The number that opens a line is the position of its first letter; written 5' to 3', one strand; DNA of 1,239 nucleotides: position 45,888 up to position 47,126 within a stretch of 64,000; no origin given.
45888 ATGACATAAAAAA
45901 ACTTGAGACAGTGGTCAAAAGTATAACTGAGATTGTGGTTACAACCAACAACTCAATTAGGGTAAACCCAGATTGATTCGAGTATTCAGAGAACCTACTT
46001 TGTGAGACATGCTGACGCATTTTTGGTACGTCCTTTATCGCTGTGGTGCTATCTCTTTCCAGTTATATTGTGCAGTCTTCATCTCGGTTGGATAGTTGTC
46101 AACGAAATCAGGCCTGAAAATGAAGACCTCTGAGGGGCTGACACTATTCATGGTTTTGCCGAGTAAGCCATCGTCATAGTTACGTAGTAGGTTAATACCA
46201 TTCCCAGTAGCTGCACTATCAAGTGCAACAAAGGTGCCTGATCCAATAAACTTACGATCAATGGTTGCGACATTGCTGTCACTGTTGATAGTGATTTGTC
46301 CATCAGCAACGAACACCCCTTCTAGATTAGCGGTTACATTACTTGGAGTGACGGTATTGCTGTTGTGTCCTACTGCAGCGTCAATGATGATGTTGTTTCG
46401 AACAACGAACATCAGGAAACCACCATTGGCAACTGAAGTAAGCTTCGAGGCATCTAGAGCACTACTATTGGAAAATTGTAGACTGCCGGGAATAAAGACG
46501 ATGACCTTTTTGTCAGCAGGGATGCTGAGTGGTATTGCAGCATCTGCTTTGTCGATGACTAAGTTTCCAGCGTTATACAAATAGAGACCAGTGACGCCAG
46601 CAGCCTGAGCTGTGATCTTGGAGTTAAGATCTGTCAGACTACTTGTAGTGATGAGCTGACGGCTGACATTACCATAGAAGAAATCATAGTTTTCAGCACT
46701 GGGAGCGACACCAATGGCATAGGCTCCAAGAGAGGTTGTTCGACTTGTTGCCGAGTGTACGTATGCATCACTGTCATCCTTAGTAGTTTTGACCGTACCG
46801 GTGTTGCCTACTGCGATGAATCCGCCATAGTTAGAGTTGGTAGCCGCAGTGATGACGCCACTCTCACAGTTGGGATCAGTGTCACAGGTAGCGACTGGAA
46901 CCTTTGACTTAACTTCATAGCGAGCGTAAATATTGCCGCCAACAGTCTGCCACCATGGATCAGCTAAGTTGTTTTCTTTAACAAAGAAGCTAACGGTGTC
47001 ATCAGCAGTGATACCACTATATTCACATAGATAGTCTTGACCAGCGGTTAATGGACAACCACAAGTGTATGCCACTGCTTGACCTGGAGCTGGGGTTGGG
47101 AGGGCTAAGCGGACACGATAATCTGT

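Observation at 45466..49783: Minus-strand four-gene operon at the distal end of the pilus locus: two paralogous membrane-anchored proteins, a 619-aa Cys-rich secreted protein and a pilin-like gene (candidate tip adhesin module)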

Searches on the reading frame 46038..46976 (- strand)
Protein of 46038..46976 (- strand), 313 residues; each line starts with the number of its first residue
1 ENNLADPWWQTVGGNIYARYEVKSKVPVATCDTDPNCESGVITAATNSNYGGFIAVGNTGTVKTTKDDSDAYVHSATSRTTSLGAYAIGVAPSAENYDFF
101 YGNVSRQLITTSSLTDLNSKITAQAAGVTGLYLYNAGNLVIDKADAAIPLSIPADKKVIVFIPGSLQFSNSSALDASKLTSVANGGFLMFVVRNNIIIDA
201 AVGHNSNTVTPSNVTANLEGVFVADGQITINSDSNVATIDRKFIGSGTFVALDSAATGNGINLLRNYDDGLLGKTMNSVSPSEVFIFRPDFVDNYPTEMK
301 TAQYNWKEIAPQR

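Call 37: find_homologous_proteins(query=A3, max_evalue=0.001)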
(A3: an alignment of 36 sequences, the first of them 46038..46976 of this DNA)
Query A3 (36 sequences) (313 aa, profile of the alignment): 21 proteins with E <= 0.001 among 8000 candidates.
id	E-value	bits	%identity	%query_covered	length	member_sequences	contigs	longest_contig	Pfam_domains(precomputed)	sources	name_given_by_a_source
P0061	3.4e-101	357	37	97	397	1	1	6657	-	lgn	-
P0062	1.7e-97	345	33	99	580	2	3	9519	-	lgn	-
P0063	2.0e-97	344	31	100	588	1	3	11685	-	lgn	-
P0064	2.3e-97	344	33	99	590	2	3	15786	-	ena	-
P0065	2.8e-97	344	33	99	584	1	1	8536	-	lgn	-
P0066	2.9e-97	344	39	97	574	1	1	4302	-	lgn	-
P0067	4.1e-95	337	34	97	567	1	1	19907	-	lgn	-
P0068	1.6e-94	335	37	97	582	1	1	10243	-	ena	-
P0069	6.9e-93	330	31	98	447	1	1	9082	-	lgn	-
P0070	7.6e-91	323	51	100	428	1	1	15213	-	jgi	jgi:hypothetical protein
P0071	8.7e-91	323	32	98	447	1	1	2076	-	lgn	-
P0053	1.1e-90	322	51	100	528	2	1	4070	-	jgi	-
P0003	2.1e-88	315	67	100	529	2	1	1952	-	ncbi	-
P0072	6.7e-87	310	30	97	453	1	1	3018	-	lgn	-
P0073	3.3e-86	308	48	100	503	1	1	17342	-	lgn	-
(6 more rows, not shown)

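Call 40: search_solved_structures(query=A3, max_evalue=10, show_alignments=2)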
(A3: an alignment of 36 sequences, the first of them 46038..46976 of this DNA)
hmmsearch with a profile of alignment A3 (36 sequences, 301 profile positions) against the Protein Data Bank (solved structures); distinct sequences matched with E-value up to 10: 1.
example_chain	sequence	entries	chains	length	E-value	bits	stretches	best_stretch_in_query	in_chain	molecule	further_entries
2psb_A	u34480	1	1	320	0.06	16.1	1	71-184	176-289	YerB protein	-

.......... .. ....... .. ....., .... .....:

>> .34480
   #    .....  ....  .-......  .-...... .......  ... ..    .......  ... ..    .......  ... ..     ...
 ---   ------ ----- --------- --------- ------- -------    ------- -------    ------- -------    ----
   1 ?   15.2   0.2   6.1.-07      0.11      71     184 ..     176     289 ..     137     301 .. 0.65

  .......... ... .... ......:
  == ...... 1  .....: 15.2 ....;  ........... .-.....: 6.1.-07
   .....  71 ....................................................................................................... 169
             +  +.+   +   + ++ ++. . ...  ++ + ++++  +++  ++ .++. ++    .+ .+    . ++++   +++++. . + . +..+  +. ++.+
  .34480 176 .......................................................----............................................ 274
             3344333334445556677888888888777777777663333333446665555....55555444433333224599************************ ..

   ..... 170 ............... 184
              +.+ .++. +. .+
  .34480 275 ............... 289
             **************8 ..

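Call 53: search_protein_families(library=pfam, alignment_id=A3, max_evalue=5)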
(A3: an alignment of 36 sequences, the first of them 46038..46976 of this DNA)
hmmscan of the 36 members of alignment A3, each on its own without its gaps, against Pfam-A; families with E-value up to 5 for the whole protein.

A. member 1, window:46038-46976:- (313 aa): 1 family
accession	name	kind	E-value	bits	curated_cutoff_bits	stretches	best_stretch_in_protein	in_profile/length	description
PF15116.11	CD52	-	0.28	11.6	27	1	176-192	18-34/44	CAMPATH-1 antigen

B. families by the number of members that match (of 36 scanned): 14 families
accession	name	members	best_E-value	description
PF23981.1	DUF7305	5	1.1e-05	Domain of unknown function (DUF7305)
PF10833.13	DUF2572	2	0.14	Protein of unknown function (DUF2572)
PF15116.11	CD52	2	0.28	CAMPATH-1 antigen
PF07691.17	PA14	1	0.0012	PA14 domain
PF21514.3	FimA-like_C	1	0.045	FimA-like major fimbrial subunit protein, C-terminal domain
PF18933.6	PsbP_2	1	0.055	PsbP-like protein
PF23377.1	Beta-prop_IFT122_2nd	1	0.075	IFT122 second beta-propeller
PF17851.8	GH43_C2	1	0.15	Beta xylosidase C-terminal Concanavalin A-like domain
PF17954.7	Pirin_C_2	1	0.19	Quercetinase C-terminal cupin domain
PF05899.18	Cupin_3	1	0.23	EutQ-like cupin domain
PF01261.30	AP_endonuc_2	1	0.27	Xylose isomerase-like TIM barrel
PF18277.6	AbrB_C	1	0.41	AbrB C-terminal domain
PF13648.12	Lipocalin_4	1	0.46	Lipocalin-like domain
PF10353.14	DUF2430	1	0.54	Protein of unknown function (DUF2430)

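Call 85: search_protein_families(library=ncbifam, alignment_id=A3, max_evalue=1)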
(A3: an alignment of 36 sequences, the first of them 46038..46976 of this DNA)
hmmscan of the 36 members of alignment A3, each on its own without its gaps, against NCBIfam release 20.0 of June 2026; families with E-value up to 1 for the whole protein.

A. member 1, window:46038-46976:- (313 aa): 0 families

B. families by the number of members that match (of 36 scanned): 11 families
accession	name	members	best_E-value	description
NF009280.2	PRK12640.1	1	0.0094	flagellar basal body rod protein FlgF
NF007303.0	PRK09783.1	1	0.015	copper/silver efflux system membrane fusion protein CusB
NF009281.1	PRK12641.1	1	0.016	flagellar basal-body rod protein FlgF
TIGR01327.1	PGDH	1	0.031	phosphoglycerate dehydrogenase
NF008561.0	PRK11507.1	1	0.07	ribosome-associated protein YbcJ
NF000398.2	blaBEL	1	0.091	BEL family extended-spectrum class A beta-lactamase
NF001752.0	PRK00481.1-1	1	0.17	NAD-dependent protein deacylase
TIGR00498.1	lexA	1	0.23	transcriptional repressor LexA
TIGR00422.1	valS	1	0.24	valine--tRNA ligase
NF007076.0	PRK09527.1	1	0.38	galactoside O-acetyltransferase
NF048002.1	spike_base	1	0.45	spike base protein, RCAP_Rcc01079 family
